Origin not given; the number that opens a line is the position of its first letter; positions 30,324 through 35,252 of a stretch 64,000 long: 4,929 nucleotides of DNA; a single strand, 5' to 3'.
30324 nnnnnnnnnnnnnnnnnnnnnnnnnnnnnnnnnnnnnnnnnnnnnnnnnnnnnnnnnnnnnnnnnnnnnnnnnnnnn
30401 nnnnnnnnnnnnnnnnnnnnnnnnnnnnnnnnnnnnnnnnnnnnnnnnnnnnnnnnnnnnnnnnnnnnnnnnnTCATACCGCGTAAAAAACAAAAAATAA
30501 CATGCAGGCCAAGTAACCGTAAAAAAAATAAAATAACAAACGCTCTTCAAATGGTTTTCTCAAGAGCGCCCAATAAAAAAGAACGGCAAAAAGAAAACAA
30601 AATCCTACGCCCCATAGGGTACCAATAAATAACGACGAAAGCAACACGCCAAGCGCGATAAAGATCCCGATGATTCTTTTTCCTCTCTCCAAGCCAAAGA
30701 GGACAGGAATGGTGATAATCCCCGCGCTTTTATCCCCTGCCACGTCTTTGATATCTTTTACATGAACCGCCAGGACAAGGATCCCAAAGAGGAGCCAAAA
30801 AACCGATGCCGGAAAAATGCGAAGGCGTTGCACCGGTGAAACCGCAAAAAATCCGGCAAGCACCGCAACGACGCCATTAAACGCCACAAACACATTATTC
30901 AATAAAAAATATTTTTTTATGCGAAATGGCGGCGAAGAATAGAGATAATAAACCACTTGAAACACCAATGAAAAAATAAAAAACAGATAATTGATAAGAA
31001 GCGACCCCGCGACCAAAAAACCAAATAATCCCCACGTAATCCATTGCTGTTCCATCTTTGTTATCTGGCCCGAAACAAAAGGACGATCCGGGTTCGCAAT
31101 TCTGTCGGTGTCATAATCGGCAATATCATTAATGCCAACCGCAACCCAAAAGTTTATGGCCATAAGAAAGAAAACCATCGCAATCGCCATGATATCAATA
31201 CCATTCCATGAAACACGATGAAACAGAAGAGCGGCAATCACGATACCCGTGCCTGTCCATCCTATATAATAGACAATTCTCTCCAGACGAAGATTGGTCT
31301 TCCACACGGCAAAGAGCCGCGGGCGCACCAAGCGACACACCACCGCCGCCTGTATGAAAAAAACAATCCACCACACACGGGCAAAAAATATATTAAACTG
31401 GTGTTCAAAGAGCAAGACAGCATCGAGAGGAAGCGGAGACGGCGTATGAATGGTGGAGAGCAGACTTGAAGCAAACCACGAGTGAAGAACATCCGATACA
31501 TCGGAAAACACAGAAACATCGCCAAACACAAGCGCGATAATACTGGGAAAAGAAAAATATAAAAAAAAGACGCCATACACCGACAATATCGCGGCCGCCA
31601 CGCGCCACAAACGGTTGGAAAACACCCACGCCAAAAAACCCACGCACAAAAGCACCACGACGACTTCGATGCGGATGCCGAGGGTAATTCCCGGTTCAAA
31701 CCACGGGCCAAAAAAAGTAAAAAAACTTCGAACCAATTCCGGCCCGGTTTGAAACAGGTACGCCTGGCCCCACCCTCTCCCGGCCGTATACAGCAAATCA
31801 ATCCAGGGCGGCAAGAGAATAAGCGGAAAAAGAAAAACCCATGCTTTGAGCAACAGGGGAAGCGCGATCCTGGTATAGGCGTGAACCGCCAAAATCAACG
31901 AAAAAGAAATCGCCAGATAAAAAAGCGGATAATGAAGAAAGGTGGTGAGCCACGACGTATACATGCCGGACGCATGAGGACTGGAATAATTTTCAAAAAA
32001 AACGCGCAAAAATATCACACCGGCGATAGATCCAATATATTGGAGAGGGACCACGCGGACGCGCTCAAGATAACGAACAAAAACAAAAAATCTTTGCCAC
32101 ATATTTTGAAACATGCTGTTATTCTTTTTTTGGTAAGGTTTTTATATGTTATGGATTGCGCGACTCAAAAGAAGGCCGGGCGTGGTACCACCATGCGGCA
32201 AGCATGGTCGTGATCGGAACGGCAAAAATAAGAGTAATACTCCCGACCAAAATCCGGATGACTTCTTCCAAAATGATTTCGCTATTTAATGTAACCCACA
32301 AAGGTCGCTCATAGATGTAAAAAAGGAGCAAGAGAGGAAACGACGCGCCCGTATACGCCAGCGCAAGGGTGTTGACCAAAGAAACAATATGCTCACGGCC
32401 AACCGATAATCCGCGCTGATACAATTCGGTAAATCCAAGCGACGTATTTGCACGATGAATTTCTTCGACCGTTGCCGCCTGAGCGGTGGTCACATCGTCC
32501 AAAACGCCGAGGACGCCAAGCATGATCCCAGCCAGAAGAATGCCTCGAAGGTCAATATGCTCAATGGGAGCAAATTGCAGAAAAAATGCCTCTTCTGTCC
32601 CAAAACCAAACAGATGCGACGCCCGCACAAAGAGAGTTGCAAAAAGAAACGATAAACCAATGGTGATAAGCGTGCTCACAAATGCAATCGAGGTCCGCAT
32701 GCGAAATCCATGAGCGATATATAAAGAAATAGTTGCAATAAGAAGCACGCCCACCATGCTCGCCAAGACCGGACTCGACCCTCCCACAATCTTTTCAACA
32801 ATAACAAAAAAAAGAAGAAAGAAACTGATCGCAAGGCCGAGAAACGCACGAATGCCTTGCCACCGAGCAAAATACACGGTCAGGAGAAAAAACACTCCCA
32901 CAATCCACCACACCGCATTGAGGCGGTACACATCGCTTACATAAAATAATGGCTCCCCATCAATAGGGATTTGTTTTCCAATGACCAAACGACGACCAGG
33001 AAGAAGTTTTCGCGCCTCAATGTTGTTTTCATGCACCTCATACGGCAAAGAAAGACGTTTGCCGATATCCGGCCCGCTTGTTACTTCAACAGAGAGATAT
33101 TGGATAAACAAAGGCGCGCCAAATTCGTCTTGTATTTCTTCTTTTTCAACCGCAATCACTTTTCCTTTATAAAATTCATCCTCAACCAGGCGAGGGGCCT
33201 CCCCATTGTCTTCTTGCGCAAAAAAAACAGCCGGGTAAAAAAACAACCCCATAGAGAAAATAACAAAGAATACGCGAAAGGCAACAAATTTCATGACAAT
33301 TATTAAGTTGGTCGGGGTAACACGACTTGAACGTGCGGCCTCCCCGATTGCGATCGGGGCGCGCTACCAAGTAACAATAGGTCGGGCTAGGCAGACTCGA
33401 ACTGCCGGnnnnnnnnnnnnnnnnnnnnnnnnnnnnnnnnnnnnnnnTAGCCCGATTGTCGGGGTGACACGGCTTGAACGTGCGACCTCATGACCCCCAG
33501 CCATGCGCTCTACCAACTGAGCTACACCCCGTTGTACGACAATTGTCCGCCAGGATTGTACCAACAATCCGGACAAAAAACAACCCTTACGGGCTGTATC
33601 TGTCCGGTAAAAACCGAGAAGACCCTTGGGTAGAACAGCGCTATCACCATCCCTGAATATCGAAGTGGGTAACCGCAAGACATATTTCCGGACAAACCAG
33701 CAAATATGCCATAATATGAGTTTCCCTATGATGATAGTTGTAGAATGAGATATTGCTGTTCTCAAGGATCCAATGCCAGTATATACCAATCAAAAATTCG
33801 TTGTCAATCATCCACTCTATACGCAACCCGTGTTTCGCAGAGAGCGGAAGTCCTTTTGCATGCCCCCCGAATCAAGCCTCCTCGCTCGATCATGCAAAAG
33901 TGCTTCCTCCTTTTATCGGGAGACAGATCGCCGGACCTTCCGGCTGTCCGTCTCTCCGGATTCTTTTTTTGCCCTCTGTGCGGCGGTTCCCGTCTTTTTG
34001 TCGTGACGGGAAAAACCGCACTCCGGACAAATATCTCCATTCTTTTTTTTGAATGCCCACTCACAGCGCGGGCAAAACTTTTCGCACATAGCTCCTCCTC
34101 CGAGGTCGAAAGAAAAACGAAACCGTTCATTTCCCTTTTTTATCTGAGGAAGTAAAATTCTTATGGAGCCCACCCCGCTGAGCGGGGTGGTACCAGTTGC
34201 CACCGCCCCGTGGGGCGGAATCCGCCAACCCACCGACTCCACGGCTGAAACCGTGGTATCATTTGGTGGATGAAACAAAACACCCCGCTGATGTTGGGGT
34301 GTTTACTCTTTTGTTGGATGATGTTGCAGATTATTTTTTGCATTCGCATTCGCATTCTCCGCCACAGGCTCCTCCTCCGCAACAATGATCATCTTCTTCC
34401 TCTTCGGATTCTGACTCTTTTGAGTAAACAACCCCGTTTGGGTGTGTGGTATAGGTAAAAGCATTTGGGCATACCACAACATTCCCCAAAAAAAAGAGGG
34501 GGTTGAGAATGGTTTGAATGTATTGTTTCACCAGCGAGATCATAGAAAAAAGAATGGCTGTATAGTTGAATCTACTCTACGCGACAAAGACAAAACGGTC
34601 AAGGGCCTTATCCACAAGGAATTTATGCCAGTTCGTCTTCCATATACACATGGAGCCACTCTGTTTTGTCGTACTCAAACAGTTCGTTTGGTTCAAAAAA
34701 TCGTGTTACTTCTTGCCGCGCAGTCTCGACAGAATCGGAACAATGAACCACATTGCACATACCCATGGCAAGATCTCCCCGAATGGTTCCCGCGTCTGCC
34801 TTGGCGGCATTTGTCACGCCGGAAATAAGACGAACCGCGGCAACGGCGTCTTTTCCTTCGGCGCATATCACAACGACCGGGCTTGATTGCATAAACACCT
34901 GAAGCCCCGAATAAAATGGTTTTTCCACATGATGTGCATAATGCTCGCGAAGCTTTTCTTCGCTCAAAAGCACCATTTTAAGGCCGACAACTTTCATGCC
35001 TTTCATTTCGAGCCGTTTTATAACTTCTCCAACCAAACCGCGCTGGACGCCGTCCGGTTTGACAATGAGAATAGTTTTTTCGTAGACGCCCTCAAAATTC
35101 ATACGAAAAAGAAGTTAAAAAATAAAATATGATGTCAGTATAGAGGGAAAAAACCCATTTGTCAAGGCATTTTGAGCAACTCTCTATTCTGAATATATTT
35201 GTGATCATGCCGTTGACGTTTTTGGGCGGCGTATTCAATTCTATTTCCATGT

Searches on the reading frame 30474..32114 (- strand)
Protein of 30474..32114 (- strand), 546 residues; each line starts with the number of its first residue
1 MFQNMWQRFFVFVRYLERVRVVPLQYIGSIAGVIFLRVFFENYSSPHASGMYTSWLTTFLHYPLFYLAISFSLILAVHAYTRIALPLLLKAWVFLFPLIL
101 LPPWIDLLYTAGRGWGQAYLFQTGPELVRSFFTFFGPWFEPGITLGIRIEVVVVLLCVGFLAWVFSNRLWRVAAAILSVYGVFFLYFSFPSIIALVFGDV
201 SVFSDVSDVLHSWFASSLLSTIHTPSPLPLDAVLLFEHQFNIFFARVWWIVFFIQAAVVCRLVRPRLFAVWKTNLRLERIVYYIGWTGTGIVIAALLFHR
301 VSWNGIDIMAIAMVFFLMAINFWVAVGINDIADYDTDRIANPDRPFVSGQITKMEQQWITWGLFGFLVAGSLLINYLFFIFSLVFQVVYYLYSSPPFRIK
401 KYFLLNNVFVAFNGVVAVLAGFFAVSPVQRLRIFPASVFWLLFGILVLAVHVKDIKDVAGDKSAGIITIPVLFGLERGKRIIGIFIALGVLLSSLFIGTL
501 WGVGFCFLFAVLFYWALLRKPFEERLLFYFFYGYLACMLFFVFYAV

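Call 10: search_protein_families(library=pfam, proteins=[window:30474-32114:-], max_evalue=0.01)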
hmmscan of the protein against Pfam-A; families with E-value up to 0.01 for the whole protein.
window:30474-32114:- (546 aa): 1 family
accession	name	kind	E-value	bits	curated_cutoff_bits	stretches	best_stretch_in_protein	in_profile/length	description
PF01040.23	UbiA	-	1.2e-29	103.8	34.2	1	298-519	11-233/250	UbiA prenyltransferase family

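Call 28: search_protein_families(library=pfam, proteins=[window:30474-32114:-], max_evalue=10)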
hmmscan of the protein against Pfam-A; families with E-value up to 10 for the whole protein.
window:30474-32114:- (546 aa): 1 family
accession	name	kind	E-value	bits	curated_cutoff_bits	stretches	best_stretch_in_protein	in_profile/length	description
PF01040.23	UbiA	-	1.2e-29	103.8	34.2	1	298-519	11-233/250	UbiA prenyltransferase family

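Call 29: search_protein_families(library=ncbifam, proteins=[window:30474-32114:-], max_evalue=0.01)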
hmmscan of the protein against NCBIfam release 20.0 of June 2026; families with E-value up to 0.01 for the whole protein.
window:30474-32114:- (546 aa): 15 families
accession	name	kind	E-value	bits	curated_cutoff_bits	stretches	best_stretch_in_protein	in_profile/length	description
NF009523.0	PRK12884.1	equivalog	3.8e-22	78.8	269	1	287-511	19-234/279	prenyltransferase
NF005742.0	PRK07566.1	equivalog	8.6e-20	71.1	313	1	302-493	58-250/315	chlorophyll synthase ChlG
NF009522.0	PRK12883.1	equivalog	5.9e-18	65.3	353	1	301-510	28-231/279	geranylgeranylglycerol-phosphate geranylgeranyltransferase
NF009521.0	PRK12882.1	equivalog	1.1e-17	64.1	296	1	294-509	27-235/280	geranylgeranylglycerol-phosphate geranylgeranyltransferase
TIGR01476.1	chlor_syn_BchG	subfamily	6.1e-16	58.7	212.3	1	324-490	53-221/283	(bacterio)chlorophyll synthase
NF009525.0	PRK12887.1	equivalog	8.4e-13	48.3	226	1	304-532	51-289/310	homogentisate phytyltransferase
TIGR01475.1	ubiA_other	subfamily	1.3e-12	47.8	180.8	1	291-513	25-238/282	UbiA-like polyprenyltransferase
NF009512.0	PRK12872.1-1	equivalog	7.4e-10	38.9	278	1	314-500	42-242/303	geranylgeranylglycerol-phosphate geranylgeranyltransferase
NF009058.0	PRK12392.1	subfamily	9.6e-10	38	494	1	310-509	55-257/333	bacteriochlorophyll c synthase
NF041585.1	MqnP_Cj_Hp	exception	1.3e-09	38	375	1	282-543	15-276/281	menaquinone biosynthesis prenyltransferase MqnP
NF009515.0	PRK12874.1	equivalog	1.5e-08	34.3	392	1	281-543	21-283/291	4-hydroxybenzoate polyprenyltransferase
NF009513.0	PRK12872.1-3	equivalog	1.9e-08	34.2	288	1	313-509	54-249/293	prenyltransferase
NF035940.1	prenyl_rel_EboC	equivalog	0.00023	20.7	250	1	290-394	21-124/292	UbiA-like protein EboC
NF010117.0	PRK13591.1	equivalog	0.00027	20.1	238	1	362-488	105-235/307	prenyltransferase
NF045897.1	SCO3242_trans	equivalog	0.009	15.6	260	0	322-356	44-78/287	SCO3242 family prenyltransferase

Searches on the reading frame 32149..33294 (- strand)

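Call 10: search_protein_families(library=pfam, proteins=[window:32149-33294:-], max_evalue=0.01)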
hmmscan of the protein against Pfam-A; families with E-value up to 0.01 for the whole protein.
window:32149-33294:- (381 aa): 1 family
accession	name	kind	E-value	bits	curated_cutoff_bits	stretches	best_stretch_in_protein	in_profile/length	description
PF07907.16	YibE_F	-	1.5e-70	237.9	27.2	1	129-368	2-241/241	YibE/F-like protein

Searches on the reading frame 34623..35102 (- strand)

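Call 10: search_protein_families(library=pfam, proteins=[window:34623-35102:-], max_evalue=0.01)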
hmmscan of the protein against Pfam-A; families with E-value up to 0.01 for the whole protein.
window:34623-35102:- (159 aa): 1 family
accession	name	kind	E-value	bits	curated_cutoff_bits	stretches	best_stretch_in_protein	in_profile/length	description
PF00334.24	NDK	-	1.5e-46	158.1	27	1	8-140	1-134/135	Nucleoside diphosphate kinase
